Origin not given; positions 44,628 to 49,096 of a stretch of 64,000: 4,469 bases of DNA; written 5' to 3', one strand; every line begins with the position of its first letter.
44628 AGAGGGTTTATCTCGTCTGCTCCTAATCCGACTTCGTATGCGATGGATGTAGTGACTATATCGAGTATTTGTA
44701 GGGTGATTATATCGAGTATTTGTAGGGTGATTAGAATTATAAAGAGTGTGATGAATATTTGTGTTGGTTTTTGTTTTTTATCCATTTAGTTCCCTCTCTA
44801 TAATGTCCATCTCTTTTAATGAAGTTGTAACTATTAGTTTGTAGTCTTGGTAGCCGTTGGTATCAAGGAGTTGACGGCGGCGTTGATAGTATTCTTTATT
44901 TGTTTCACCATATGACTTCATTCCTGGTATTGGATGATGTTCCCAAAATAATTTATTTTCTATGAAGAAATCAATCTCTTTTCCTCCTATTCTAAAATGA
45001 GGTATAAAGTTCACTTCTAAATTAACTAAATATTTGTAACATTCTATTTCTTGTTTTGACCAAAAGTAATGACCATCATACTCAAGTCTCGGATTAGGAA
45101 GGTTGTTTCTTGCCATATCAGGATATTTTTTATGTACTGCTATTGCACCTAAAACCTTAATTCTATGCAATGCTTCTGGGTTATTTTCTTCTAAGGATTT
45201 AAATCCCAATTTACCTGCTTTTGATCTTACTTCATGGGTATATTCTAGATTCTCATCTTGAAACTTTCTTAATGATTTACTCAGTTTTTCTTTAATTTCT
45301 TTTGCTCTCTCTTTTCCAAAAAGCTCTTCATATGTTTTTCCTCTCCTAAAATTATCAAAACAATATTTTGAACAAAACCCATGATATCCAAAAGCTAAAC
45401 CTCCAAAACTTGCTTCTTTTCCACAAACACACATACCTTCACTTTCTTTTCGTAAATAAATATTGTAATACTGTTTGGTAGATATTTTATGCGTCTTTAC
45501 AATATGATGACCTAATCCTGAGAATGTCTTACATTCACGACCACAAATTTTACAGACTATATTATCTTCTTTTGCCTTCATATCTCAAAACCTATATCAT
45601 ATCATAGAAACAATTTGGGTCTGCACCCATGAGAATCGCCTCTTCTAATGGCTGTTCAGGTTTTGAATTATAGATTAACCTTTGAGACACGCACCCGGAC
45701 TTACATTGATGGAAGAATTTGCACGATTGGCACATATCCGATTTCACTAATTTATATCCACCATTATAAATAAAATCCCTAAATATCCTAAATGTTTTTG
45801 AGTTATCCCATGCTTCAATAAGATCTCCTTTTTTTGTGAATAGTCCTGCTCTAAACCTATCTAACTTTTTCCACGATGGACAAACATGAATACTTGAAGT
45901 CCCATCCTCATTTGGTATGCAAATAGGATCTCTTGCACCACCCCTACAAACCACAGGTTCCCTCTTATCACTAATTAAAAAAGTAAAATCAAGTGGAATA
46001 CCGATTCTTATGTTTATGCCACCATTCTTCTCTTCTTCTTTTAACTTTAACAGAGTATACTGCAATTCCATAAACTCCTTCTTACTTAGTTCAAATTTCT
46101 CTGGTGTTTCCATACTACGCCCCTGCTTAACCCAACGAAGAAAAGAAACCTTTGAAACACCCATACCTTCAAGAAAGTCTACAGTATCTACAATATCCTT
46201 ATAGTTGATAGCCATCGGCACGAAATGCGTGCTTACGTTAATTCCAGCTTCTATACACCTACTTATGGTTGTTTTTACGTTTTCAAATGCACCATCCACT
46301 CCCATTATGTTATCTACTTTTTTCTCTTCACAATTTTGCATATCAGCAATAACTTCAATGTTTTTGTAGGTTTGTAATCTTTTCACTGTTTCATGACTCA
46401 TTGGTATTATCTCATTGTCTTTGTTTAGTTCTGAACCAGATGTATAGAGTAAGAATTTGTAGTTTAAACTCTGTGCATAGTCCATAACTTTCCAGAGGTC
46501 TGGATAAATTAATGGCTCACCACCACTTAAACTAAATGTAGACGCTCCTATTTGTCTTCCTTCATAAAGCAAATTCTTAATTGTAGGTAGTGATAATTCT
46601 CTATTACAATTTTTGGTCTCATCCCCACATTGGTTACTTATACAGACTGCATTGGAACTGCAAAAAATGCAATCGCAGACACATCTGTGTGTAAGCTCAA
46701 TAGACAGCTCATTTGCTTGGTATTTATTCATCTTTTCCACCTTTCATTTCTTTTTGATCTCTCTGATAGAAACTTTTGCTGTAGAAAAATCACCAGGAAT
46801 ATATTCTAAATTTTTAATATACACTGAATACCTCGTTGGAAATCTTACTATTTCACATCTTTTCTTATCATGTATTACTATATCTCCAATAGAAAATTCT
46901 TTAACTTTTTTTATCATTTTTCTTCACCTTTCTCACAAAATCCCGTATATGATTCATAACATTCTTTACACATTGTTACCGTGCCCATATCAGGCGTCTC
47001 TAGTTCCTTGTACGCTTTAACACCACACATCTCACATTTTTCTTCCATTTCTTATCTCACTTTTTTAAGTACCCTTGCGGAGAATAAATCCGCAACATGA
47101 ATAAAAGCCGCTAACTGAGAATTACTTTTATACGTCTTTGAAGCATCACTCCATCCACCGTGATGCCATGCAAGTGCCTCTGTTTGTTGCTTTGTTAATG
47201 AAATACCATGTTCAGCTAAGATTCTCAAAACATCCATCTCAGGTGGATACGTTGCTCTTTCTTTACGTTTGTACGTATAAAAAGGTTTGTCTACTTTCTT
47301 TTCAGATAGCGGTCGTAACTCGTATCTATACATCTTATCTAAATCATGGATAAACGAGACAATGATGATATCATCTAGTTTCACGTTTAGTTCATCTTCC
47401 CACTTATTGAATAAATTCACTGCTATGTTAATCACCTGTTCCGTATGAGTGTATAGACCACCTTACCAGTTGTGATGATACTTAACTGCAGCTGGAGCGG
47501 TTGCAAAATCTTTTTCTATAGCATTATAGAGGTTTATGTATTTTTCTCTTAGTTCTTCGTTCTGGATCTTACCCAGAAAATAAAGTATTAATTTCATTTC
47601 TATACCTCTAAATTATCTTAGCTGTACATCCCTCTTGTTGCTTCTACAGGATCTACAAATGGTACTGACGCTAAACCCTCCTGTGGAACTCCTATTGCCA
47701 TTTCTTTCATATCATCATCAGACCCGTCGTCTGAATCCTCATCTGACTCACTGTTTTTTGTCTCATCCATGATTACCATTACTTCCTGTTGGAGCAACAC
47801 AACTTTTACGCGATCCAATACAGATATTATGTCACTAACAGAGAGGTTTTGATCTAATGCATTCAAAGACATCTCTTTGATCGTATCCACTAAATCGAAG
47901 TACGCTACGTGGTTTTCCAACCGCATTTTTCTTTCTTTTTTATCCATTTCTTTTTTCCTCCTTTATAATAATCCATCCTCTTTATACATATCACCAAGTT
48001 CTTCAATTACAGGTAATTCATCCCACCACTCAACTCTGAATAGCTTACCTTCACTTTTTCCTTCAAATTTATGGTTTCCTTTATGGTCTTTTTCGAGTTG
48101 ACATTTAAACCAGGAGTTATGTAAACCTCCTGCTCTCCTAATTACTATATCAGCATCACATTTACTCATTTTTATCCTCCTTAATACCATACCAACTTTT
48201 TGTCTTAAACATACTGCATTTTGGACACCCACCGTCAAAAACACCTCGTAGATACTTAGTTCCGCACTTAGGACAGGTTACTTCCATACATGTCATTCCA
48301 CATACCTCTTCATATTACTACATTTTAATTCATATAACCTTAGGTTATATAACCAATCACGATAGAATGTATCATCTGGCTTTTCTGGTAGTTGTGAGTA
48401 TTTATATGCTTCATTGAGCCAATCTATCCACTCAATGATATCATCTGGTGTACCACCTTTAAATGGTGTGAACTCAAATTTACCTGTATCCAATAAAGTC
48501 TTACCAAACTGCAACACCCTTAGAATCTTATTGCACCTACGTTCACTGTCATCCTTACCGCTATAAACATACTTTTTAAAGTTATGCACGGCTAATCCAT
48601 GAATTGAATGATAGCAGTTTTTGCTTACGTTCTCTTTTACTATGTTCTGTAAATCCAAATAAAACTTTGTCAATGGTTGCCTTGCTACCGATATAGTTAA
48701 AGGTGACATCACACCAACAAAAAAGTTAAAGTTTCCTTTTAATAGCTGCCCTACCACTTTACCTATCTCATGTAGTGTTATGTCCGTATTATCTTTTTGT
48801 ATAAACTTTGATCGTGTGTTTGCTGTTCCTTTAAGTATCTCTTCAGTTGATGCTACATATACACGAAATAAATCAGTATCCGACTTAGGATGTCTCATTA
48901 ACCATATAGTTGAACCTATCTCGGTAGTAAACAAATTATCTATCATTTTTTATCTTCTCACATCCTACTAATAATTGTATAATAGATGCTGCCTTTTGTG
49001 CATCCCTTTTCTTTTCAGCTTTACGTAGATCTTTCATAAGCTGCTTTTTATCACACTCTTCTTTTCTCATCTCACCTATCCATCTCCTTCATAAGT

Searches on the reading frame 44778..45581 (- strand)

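Call 64: search_protein_families(library=pfam, proteins=[window:44778-45581:-], max_evalue=0.001)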
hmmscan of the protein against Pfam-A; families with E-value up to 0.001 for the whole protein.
window:44778-45581:- (267 aa): 1 family
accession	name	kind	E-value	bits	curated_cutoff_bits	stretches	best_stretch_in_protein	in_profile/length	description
PF23320.1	Zn_SUZ12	-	0.00051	20.2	28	1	5-32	21-48/70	Polycomb protein SUZ12-like, Zn domain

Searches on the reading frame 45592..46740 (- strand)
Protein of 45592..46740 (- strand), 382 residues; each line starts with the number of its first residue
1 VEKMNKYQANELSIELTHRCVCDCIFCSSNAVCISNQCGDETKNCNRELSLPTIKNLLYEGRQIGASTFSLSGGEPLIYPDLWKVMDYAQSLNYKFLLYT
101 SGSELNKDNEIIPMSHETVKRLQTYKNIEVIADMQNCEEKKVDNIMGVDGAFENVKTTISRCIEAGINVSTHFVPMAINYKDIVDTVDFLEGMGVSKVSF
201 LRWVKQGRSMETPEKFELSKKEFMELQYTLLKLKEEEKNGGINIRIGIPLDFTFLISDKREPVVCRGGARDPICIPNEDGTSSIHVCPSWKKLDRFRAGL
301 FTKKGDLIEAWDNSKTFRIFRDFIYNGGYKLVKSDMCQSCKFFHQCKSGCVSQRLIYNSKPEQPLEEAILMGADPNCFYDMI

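Call 12: search_protein_families(library=phrogs, proteins=[window:45592-46740:-], max_evalue=0.001)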
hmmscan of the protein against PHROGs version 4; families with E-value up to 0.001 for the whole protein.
window:45592-46740:- (382 aa): 3 families
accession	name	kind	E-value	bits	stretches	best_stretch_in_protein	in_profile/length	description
phrog_27238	-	other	2.4e-07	31.2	1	53-189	54-182/338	radical SAM domain-containing protein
phrog_21308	-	other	6.6e-05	22.2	1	13-104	416-502/735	radical SAM domain-containing protein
phrog_15140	-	other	0.00021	21.3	1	7-191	84-253/366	radical SAM domain-containing protein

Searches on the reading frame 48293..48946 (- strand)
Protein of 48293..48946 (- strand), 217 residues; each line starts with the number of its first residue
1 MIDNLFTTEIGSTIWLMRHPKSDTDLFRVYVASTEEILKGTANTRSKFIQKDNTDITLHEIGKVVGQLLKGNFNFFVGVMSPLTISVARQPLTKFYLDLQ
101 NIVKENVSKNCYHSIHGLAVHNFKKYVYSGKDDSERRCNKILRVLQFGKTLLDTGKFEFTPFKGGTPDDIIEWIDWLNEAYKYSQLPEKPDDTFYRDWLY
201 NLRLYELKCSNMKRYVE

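Call 64: search_protein_families(library=pfam, proteins=[window:48293-48946:-], max_evalue=0.001)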
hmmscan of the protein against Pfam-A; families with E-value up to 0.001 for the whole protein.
window:48293-48946:- (217 aa): 1 family
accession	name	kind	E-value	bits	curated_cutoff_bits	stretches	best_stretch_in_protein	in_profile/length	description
PF10127.15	RlaP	-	1.9e-10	41.3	23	1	5-145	21-158/249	RNA repair pathway DNA polymerase beta family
